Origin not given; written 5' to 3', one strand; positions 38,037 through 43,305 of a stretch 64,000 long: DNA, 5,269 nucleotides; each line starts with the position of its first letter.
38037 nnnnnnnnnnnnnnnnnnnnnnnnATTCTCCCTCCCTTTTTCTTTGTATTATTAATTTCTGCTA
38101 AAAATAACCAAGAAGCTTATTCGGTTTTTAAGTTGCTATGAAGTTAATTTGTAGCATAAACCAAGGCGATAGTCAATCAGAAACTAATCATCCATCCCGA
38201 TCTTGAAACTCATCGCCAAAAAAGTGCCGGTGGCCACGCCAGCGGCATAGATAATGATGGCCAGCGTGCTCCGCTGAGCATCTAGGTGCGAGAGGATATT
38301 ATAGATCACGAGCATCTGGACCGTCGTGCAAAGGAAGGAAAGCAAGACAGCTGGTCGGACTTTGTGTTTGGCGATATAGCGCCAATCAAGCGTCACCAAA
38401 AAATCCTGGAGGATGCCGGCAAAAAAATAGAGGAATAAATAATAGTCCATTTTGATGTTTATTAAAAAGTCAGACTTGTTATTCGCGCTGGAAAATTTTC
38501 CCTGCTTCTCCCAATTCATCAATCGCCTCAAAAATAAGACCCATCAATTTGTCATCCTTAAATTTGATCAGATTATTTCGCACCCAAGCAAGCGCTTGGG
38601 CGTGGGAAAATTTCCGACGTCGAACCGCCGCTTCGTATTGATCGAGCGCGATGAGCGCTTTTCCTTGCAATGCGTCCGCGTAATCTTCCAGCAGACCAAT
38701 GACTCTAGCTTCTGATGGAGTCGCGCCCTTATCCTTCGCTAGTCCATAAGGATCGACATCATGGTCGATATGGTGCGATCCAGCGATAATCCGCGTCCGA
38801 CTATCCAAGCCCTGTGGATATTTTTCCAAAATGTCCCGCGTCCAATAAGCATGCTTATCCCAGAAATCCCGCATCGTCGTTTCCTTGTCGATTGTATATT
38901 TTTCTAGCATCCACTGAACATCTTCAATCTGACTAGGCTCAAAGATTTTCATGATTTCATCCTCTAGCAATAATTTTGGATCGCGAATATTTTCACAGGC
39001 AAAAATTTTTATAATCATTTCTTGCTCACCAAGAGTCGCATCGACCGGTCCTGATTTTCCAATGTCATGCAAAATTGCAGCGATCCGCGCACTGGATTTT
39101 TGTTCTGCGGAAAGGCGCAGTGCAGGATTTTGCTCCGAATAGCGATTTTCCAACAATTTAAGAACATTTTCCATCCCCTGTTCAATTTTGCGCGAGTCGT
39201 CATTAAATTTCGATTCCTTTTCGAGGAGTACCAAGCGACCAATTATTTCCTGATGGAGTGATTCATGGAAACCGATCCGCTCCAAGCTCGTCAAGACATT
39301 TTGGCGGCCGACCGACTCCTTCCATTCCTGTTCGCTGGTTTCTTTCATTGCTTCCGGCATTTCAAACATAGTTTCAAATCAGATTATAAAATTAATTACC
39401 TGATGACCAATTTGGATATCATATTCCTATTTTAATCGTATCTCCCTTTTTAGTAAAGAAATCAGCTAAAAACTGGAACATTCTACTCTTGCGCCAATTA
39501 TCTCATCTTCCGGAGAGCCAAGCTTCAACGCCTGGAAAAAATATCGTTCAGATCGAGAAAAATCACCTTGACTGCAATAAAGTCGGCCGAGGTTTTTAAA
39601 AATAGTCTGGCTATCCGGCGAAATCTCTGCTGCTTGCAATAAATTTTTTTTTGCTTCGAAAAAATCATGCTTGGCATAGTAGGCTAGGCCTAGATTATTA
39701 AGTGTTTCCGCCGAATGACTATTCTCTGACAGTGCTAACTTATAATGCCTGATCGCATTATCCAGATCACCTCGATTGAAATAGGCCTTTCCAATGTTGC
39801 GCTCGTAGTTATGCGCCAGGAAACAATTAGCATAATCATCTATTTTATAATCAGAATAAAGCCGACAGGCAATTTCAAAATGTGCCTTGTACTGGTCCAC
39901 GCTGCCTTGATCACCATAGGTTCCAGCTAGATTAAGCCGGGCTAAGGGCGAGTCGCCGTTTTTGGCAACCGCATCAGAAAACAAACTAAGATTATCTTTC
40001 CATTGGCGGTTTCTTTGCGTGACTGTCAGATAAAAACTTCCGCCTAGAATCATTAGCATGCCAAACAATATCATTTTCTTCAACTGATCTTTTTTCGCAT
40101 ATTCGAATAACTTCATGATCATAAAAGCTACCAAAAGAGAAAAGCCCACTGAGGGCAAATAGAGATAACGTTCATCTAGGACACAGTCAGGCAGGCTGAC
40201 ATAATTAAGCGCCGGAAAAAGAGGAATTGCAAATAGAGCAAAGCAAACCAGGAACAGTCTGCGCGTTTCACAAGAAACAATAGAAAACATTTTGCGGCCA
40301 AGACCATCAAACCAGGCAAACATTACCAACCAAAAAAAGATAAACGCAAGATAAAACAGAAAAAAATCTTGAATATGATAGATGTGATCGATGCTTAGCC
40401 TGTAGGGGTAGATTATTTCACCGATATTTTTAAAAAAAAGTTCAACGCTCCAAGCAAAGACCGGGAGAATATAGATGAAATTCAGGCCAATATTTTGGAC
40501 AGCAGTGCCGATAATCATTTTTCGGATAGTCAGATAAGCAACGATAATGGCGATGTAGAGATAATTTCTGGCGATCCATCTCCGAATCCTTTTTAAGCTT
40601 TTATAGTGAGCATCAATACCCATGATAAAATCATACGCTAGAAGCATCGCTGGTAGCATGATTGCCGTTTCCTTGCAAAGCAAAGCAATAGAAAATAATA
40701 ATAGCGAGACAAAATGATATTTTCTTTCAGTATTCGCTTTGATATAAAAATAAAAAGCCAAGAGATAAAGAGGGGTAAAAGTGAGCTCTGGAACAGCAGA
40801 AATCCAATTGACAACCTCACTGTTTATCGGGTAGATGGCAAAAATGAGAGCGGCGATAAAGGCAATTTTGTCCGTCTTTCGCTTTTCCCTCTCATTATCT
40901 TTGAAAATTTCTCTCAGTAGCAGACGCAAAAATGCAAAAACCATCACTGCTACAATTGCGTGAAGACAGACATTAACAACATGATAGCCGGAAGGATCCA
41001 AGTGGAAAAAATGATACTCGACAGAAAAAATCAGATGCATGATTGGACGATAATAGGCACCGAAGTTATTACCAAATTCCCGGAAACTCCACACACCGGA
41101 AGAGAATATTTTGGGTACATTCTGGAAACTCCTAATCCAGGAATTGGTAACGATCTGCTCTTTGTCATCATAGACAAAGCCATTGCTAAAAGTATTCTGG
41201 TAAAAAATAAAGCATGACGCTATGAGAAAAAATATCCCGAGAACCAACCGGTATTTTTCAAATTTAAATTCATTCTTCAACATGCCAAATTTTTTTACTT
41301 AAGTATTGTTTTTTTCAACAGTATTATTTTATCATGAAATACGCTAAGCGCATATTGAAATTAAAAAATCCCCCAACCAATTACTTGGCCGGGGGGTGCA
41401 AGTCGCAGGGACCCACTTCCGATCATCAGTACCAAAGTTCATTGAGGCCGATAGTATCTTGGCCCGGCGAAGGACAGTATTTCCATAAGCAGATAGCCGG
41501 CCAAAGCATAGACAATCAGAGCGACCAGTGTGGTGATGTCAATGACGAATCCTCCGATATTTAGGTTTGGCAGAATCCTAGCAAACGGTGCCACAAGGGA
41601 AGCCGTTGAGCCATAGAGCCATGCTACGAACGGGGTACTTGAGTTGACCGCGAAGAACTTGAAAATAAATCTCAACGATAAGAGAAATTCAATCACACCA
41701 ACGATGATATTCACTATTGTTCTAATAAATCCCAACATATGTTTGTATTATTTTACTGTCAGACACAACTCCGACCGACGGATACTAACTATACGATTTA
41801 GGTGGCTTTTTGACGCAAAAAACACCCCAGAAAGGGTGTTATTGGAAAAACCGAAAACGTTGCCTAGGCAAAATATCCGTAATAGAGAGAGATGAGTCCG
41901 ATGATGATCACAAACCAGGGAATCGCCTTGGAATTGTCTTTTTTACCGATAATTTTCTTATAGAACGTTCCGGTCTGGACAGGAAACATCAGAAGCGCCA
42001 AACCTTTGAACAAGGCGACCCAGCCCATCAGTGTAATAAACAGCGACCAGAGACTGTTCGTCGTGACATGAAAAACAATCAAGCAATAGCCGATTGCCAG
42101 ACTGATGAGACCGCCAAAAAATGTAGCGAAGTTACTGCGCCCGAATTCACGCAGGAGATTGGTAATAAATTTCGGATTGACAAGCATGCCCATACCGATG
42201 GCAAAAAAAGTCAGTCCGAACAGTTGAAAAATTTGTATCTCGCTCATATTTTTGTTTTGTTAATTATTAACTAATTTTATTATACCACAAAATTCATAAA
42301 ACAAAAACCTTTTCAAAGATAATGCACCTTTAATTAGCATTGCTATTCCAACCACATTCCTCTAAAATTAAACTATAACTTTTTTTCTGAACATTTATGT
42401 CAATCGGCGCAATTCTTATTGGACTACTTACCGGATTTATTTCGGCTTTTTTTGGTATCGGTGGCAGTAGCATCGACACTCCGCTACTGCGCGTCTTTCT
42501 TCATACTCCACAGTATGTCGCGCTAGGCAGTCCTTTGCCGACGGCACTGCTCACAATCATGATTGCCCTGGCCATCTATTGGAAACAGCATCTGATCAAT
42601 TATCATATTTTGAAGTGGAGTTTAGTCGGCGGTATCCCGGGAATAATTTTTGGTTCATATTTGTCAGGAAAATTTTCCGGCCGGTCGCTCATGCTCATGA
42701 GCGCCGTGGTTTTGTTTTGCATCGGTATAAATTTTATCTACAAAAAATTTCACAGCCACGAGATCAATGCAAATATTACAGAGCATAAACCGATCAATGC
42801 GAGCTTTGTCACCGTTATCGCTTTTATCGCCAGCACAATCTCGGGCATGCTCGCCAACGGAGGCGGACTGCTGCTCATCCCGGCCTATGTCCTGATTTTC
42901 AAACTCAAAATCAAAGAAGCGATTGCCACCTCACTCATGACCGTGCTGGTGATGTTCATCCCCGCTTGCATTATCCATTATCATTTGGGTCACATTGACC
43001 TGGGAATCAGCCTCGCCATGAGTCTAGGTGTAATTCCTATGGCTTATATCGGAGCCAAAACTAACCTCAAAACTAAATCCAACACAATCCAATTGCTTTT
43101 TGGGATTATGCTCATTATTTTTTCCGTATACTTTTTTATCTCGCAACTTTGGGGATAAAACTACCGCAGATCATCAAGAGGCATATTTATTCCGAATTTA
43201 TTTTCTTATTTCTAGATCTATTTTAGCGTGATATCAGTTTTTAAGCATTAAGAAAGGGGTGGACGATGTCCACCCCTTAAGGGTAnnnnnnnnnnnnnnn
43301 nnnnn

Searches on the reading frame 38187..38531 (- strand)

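Call 10: search_protein_families(library=pfam, proteins=[window:38187-38531:-], max_evalue=0.1)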
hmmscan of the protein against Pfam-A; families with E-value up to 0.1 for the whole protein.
window:38187-38531:- (115 aa): 3 families
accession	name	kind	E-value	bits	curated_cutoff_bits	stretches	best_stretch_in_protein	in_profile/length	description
PF18955.5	DUF5698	-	1.3e-05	26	27.5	1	52-105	6-56/58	Domain of unknown function (DUF5698)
PF07694.17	5TM-5TMR_LYT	-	0.02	14.9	24.6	1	37-105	95-159/169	5TMR of 5TMR-LYT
PF13231.12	PMT_2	-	0.023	15.3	26.1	1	52-99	15-63/160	Dolichyl-phosphate-mannose-protein mannosyltransferase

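Call 70: search_protein_families(library=padloc, proteins=[window:38187-38531:-], max_evalue=0.01)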
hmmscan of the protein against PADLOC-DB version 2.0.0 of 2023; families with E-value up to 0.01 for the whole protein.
window:38187-38531:- (115 aa): 0 families

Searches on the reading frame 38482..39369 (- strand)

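Call 10: search_protein_families(library=pfam, proteins=[window:38482-39369:-], max_evalue=0.1)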
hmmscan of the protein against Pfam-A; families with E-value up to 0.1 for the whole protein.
window:38482-39369:- (296 aa): 1 family
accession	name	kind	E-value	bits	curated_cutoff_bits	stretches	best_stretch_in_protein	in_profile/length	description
PF01966.28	HD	-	5.7e-06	27.1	22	1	88-189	21-101/116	HD domain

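Call 70: search_protein_families(library=padloc, proteins=[window:38482-39369:-], max_evalue=0.01)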
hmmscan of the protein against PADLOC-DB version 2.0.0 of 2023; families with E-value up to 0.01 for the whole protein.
window:38482-39369:- (296 aa): 2 families
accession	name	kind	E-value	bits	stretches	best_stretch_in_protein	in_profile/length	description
PDLC01254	Cas3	-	0.00062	18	1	66-106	13-45/164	CAS-I; effector_G3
PDLC00940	Cas3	-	0.0023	16.1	1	66-106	5-45/178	CRISPR-associated endonuclease Cas3-HD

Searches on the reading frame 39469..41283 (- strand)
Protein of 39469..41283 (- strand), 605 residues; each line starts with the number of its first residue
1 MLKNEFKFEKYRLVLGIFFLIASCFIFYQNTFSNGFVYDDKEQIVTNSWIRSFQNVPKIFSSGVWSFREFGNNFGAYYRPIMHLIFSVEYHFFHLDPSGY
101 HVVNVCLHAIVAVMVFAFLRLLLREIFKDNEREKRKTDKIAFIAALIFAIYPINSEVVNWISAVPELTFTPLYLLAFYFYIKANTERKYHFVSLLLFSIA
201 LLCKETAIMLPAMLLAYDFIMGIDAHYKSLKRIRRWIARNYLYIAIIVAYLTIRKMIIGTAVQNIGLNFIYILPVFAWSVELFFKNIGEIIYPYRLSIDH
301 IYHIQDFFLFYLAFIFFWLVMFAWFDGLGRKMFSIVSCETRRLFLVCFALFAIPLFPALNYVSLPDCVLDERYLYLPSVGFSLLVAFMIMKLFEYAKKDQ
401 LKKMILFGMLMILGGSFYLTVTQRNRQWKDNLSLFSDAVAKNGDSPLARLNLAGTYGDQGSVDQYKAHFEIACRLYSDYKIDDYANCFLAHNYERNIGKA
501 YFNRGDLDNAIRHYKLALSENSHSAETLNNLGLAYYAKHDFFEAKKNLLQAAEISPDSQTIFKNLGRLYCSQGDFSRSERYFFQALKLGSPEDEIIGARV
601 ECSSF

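Call 66: search_protein_families(library=pfam, proteins=[window:39469-41283:-], max_evalue=0.001)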
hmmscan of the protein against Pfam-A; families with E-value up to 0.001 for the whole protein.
window:39469-41283:- (605 aa): 12 families
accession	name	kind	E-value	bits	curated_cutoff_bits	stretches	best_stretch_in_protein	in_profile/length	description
PF00515.34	TPR_1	-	3.4e-15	55.6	27.8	1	496-522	6-32/34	Tetratricopeptide repeat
PF07719.23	TPR_2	-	9.5e-15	53.9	27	1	525-557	1-33/34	Tetratricopeptide repeat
PF13414.12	TPR_11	-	3e-12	46.4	26.8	1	498-537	1-40/42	TPR repeat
PF13424.12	TPR_12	-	3.3e-11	43.6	30.1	1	525-588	3-74/77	Tetratricopeptide repeat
PF13374.12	TPR_10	-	1.4e-10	41.3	27.5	0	525-554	2-31/42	Tetratricopeptide repeat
PF14559.12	TPR_19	-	4.5e-09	36.9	25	0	504-546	4-46/68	Tetratricopeptide repeat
PF13181.12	TPR_8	-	1.8e-08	34.3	25.7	0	496-520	6-30/34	Tetratricopeptide repeat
PF13431.12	TPR_17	-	1e-07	32.1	24.4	0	548-577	2-31/34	Tetratricopeptide repeat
PF13176.12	TPR_7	-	1.4e-07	31.5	27.9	0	563-588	3-28/36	Tetratricopeptide repeat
PF13432.12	TPR_16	-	4.2e-07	30.7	32.7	0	497-556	3-62/65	Tetratricopeptide repeat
PF13428.12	TPR_14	-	6.9e-07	29.8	23.5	0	498-532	8-42/44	Tetratricopeptide repeat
PF13174.12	TPR_6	-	0.00069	20.5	26.3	0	497-519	6-28/33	Tetratricopeptide repeat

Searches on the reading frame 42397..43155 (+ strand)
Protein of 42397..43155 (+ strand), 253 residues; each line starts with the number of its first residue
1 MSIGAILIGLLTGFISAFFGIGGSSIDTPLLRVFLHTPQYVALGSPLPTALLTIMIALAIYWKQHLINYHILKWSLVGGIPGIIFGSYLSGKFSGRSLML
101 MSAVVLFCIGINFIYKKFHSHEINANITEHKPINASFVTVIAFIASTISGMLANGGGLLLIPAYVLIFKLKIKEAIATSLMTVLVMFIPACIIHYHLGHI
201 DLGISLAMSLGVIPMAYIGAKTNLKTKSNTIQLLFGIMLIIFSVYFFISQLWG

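Call 67: search_protein_families(library=pfam, proteins=[window:42397-43155:+], max_evalue=0.001)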
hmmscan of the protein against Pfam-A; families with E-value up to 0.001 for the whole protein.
window:42397-43155:+ (253 aa): 1 family
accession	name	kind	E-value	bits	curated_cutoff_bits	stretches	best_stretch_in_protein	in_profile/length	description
PF01925.25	TauE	-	6.6e-41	141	32.6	1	6-245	2-236/237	Sulfite exporter TauE/SafE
